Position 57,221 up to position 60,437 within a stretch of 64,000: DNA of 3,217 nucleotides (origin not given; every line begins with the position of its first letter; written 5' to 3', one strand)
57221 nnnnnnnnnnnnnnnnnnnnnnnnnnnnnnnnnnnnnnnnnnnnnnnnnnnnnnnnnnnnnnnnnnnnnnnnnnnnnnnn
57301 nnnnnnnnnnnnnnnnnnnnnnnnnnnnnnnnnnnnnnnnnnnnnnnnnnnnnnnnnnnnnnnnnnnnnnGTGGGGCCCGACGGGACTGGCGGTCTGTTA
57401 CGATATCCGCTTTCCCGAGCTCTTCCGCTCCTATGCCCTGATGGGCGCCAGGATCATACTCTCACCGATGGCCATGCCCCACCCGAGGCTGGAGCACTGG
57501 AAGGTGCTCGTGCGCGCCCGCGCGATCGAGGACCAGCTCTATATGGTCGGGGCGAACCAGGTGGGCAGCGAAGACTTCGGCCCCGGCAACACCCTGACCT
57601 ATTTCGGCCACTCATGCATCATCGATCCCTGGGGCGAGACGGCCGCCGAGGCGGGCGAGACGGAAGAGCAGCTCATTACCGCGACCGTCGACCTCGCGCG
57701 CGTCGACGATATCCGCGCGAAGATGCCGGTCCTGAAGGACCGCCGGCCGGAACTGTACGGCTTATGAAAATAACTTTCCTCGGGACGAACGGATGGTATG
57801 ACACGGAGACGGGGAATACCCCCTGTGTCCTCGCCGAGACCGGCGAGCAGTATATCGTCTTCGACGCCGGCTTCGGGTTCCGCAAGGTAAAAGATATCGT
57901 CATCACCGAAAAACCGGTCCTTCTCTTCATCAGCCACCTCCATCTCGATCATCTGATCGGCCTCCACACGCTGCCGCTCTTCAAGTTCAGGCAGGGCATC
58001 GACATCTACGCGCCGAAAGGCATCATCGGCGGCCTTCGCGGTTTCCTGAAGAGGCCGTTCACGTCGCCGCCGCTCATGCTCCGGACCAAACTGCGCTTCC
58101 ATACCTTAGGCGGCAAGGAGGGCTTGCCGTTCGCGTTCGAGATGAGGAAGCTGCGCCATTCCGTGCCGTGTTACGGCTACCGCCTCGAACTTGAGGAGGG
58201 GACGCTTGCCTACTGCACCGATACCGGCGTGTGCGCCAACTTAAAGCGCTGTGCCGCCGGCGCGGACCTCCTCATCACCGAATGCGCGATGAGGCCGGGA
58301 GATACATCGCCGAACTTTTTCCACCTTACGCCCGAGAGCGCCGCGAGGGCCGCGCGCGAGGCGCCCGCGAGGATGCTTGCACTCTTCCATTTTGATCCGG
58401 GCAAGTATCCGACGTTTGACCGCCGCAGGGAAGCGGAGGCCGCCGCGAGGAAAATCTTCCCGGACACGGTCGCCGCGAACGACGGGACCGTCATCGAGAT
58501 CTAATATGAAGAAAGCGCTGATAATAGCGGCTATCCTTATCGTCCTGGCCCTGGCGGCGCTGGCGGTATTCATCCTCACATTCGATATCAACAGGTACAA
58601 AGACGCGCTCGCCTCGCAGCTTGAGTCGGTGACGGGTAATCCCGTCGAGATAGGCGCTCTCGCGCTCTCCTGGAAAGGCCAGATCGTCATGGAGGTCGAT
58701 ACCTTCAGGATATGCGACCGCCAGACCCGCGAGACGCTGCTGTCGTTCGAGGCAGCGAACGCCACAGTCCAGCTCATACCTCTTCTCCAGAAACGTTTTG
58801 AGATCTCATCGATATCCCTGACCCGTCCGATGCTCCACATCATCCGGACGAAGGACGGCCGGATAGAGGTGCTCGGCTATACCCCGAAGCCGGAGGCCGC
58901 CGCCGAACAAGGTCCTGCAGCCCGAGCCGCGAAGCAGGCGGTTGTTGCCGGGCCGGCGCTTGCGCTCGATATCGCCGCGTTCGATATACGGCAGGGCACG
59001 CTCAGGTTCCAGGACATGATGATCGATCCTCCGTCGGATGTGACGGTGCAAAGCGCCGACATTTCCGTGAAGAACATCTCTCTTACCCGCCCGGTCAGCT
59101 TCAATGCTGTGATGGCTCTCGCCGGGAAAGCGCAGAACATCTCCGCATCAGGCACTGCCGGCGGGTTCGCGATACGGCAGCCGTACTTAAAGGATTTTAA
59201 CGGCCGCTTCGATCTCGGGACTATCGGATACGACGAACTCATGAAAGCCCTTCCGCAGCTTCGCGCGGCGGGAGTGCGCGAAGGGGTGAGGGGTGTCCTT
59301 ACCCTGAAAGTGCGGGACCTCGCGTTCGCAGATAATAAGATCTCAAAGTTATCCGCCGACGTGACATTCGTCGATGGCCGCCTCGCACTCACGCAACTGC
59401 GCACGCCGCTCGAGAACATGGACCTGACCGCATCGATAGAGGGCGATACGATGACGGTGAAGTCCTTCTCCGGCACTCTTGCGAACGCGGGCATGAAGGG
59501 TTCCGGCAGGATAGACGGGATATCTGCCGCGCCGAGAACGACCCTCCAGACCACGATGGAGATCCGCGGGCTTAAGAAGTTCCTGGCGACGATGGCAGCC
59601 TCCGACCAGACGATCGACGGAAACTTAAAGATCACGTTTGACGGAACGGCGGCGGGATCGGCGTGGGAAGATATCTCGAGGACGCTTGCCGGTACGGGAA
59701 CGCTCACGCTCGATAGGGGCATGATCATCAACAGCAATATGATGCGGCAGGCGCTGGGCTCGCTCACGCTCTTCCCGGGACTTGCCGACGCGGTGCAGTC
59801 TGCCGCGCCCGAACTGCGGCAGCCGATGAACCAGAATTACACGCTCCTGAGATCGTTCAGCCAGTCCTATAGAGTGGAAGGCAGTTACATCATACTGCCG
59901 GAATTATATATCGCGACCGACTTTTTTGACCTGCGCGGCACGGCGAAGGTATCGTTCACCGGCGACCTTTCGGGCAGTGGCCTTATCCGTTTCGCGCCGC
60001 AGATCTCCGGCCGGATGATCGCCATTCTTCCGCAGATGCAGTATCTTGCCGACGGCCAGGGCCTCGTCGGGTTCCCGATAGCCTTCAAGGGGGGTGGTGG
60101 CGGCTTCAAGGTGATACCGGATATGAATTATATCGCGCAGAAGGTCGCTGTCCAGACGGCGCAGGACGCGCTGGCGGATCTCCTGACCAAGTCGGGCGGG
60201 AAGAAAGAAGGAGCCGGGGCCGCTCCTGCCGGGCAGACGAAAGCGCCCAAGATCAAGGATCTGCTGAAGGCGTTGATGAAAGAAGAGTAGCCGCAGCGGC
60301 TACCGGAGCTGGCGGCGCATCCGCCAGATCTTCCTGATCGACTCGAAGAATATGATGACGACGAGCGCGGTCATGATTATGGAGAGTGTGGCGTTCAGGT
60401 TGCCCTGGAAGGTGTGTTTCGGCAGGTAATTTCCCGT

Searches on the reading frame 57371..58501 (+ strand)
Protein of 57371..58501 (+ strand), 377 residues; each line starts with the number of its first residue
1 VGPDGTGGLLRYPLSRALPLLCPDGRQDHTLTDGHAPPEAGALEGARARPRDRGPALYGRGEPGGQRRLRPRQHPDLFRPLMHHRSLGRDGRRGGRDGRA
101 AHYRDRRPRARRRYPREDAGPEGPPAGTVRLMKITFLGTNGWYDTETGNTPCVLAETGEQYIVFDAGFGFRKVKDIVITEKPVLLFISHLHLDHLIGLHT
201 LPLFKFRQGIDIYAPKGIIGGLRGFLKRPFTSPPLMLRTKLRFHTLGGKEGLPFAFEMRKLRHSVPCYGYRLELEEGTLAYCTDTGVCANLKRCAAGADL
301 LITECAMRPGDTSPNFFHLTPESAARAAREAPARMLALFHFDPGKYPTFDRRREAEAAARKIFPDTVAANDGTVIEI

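Call 16: search_protein_families(library=pfam, proteins=[window:57371-58501:+])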
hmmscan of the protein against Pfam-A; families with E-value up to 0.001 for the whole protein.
window:57371-58501:+ (377 aa): 2 families
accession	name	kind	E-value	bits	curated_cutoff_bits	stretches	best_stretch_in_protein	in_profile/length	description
PF12706.13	Lactamase_B_2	-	1.9e-19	70.5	27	1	162-341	3-200/200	Beta-lactamase superfamily domain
PF00753.33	Lactamase_B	-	0.0001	22.8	22.7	1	148-201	4-63/196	Metallo-beta-lactamase superfamily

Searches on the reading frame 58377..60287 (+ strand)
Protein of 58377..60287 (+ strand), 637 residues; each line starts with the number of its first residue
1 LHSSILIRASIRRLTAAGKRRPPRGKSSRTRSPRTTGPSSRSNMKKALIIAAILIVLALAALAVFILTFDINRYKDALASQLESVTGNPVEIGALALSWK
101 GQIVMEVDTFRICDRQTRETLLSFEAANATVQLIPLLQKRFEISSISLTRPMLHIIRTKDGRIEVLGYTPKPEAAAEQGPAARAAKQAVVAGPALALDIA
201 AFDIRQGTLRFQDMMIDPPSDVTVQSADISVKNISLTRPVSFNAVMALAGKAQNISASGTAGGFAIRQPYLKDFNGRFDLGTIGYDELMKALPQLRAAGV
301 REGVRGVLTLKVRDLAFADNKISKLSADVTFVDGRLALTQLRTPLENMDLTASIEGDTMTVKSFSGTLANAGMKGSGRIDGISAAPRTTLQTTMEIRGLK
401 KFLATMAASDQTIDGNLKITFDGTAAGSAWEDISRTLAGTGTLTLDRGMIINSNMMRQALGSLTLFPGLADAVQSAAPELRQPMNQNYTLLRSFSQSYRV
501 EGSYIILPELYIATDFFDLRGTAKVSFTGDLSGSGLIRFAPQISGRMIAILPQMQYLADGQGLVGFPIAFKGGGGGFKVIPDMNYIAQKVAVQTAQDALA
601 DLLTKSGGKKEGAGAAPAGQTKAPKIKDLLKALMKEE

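Call 16: search_protein_families(library=pfam, proteins=[window:58377-60287:+])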
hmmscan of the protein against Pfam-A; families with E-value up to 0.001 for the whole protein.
window:58377-60287:+ (637 aa): 4 families
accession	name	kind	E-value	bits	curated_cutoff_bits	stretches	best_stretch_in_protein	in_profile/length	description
PF13116.12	YhdP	-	9.9e-20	70.5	46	1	48-329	13-254/1224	YhdP protein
PF05170.20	AsmA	-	1.2e-19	71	29.8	1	44-218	1-178/607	AsmA family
PF05359.17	DUF748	-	3.4e-15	55.6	50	2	38-163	8-127/1037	Domain of Unknown Function (DUF748)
PF01203.25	T2SSN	-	0.00077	20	29.6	0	253-392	57-190/211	Type II secretion system (T2SS), protein N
